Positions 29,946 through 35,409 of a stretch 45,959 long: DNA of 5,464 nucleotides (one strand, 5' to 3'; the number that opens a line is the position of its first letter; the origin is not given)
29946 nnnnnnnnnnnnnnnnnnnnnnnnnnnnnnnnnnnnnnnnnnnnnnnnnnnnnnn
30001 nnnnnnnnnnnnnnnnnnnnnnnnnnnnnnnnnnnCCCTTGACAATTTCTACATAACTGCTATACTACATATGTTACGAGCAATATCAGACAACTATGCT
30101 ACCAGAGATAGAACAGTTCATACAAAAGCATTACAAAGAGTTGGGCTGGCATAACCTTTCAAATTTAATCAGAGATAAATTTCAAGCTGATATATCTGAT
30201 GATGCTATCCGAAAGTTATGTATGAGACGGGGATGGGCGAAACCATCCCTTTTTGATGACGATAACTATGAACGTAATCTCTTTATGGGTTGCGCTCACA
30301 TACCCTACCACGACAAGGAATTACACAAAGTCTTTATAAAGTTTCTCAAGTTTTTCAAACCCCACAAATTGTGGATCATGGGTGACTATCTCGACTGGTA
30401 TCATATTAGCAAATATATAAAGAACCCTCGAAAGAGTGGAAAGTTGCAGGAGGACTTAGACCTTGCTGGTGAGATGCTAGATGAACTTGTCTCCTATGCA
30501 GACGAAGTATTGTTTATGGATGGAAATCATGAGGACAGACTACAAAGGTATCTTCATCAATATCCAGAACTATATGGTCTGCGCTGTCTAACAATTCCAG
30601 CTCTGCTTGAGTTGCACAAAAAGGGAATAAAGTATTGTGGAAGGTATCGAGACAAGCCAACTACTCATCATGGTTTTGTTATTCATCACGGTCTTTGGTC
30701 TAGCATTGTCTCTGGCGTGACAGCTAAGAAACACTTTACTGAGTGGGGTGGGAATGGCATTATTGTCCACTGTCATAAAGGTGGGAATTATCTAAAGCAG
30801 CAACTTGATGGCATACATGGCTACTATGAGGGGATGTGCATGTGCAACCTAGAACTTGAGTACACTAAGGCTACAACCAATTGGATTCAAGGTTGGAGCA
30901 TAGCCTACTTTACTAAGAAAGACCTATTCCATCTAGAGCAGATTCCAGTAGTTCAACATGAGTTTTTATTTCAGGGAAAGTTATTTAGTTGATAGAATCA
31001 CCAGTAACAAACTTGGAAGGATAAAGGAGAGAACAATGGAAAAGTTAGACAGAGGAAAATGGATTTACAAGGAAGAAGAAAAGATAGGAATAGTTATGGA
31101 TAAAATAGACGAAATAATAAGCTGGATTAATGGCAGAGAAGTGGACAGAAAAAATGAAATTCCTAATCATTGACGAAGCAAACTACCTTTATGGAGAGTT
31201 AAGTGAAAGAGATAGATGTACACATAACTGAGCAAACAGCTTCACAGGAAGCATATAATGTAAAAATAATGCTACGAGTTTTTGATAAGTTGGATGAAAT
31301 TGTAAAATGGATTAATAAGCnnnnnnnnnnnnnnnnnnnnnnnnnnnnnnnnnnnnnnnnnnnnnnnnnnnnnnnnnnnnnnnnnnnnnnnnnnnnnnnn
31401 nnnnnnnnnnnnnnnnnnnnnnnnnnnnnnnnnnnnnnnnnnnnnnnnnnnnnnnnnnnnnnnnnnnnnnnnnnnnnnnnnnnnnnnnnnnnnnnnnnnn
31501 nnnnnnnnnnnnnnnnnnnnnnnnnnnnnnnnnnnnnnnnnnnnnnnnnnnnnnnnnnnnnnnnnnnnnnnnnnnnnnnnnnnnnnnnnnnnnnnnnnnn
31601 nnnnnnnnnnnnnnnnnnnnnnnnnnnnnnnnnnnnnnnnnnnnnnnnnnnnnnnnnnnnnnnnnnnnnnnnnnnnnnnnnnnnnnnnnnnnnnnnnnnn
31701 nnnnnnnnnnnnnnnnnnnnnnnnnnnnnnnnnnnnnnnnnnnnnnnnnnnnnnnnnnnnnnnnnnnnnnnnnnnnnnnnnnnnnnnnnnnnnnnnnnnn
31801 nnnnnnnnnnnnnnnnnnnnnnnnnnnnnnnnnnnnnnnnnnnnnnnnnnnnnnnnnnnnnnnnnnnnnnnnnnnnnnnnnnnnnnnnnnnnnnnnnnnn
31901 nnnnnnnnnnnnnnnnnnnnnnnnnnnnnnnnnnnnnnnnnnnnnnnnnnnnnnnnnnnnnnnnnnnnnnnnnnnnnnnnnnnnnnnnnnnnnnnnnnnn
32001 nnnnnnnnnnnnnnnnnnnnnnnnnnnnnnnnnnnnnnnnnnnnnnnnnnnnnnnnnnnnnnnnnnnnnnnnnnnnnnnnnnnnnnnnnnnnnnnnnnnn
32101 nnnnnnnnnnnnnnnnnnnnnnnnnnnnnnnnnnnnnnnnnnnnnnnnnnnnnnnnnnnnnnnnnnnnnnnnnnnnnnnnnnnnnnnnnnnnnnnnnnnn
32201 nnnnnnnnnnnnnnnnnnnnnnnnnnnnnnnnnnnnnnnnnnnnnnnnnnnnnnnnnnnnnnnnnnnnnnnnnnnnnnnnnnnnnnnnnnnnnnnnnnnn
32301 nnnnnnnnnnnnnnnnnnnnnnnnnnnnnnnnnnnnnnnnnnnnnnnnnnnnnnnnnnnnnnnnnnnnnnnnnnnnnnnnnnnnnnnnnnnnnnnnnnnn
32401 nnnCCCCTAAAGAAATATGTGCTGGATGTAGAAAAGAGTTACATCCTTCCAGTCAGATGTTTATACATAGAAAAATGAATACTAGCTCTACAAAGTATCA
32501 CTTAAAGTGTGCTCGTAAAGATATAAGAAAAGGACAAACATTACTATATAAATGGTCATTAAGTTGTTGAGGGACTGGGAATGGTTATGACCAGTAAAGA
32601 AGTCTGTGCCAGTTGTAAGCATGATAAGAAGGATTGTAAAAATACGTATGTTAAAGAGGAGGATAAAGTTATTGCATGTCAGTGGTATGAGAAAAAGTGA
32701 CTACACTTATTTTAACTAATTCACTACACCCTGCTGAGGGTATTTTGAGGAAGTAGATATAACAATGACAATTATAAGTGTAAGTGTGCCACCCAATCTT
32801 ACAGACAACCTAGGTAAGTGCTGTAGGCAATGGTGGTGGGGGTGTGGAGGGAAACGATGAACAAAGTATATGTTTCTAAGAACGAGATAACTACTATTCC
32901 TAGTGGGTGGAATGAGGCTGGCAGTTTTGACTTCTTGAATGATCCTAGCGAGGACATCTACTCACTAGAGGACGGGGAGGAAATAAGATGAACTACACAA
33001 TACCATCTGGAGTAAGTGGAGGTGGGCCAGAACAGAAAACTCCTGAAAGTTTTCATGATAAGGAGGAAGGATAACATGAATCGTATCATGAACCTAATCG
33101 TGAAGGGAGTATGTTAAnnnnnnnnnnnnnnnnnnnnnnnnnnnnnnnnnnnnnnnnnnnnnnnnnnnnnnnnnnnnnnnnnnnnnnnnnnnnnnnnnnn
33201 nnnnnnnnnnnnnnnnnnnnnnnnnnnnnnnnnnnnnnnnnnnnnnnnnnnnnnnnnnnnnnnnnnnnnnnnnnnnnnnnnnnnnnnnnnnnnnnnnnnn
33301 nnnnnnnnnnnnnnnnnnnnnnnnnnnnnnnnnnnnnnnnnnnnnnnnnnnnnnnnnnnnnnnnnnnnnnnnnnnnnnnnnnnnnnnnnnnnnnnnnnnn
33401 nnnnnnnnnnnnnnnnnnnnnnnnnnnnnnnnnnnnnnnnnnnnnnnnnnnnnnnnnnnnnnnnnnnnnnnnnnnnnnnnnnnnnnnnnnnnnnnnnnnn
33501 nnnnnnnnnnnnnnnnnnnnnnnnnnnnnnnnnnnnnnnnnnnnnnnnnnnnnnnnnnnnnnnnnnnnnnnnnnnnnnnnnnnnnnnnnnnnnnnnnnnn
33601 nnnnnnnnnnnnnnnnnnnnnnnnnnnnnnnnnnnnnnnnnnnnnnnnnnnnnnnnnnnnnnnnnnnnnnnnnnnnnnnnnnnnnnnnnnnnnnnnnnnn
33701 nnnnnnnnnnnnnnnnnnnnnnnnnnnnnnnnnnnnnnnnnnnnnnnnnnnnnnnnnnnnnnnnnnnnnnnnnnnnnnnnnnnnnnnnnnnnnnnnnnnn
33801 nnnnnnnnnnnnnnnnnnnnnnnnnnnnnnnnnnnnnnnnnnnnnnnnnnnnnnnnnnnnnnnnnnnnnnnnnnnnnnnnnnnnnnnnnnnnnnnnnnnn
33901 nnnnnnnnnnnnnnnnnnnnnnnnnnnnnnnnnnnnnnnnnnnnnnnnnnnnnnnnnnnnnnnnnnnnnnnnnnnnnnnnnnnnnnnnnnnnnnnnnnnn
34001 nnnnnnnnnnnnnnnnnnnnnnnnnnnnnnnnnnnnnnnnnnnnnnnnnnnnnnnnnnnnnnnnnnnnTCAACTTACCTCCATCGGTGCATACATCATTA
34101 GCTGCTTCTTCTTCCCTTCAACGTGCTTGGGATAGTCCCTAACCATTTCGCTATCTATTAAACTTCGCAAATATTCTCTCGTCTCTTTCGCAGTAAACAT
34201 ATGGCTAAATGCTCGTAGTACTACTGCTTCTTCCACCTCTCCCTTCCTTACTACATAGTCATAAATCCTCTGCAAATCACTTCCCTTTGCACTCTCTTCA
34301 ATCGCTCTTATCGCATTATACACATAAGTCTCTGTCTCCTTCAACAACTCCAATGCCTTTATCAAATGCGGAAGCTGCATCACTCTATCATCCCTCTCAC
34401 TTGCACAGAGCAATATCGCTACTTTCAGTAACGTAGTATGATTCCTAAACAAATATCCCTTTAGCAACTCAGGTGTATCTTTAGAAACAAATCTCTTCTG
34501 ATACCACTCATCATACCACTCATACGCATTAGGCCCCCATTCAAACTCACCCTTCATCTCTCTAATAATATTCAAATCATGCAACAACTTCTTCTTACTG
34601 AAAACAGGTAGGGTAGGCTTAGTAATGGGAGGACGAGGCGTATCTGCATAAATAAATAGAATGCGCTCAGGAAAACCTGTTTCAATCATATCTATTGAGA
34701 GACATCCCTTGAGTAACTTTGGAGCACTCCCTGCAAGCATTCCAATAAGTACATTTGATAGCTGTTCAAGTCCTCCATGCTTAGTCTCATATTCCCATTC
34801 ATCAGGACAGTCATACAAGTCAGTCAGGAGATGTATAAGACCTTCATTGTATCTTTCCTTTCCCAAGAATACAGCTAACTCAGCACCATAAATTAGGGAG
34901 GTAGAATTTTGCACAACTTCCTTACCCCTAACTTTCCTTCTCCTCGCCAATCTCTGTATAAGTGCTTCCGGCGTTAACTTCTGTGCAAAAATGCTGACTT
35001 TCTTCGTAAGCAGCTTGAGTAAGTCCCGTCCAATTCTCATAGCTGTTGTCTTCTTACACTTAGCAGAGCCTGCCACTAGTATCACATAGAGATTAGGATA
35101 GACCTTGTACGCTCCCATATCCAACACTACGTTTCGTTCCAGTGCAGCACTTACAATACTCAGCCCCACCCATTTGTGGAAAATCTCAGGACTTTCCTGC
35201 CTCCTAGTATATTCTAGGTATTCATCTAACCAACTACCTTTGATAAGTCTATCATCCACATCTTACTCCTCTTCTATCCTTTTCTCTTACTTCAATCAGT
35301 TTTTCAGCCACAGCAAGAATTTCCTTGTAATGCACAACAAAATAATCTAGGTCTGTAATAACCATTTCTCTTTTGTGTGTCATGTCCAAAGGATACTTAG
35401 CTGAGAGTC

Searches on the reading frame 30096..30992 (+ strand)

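Call 78: search_protein_families(library=pfam, proteins=[window:30096-30992:+], max_evalue=0.001)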
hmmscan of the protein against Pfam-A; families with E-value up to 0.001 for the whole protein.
window:30096-30992:+ (298 aa): 1 family
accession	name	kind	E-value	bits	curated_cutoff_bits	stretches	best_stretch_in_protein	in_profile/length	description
PF00149.33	Metallophos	-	9.1e-05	23.4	21.5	1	63-255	5-176/191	Calcineurin-like phosphoesterase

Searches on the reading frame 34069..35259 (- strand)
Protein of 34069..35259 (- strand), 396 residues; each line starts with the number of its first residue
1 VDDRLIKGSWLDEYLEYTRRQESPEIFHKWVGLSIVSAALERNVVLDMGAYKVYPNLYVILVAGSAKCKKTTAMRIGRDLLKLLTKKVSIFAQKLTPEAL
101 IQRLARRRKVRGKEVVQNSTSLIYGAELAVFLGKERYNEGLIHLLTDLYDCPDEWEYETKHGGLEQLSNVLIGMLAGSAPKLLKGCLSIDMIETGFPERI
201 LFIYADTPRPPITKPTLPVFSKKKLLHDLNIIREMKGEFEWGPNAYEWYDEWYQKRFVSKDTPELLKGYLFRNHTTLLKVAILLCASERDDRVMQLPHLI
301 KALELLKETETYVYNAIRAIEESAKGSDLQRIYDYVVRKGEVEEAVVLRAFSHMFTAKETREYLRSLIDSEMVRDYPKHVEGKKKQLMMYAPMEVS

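Call 30: search_protein_families(library=ncbifam, proteins=[window:34069-35259:-], max_evalue=0.1)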
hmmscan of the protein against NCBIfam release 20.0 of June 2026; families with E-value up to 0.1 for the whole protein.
window:34069-35259:- (396 aa): 0 families

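Call 31: search_protein_families(library=phrogs, proteins=[window:34069-35259:-], max_evalue=0.001)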
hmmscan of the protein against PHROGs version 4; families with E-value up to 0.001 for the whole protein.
window:34069-35259:- (396 aa): 4 families
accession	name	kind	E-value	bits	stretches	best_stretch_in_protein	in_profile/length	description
phrog_14296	-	DNA, RNA and nucleotide metabolism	1.9e-39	136.9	1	8-357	2-354/417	DNA primase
phrog_5311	-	DNA, RNA and nucleotide metabolism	1.8e-17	63.9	1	3-392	259-683/692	helicase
phrog_10514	-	DNA, RNA and nucleotide metabolism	6.2e-13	48.9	1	6-208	339-539/750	DNA primase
phrog_3022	-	DNA, RNA and nucleotide metabolism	2.3e-07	30.6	1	42-336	395-711/788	DNA primase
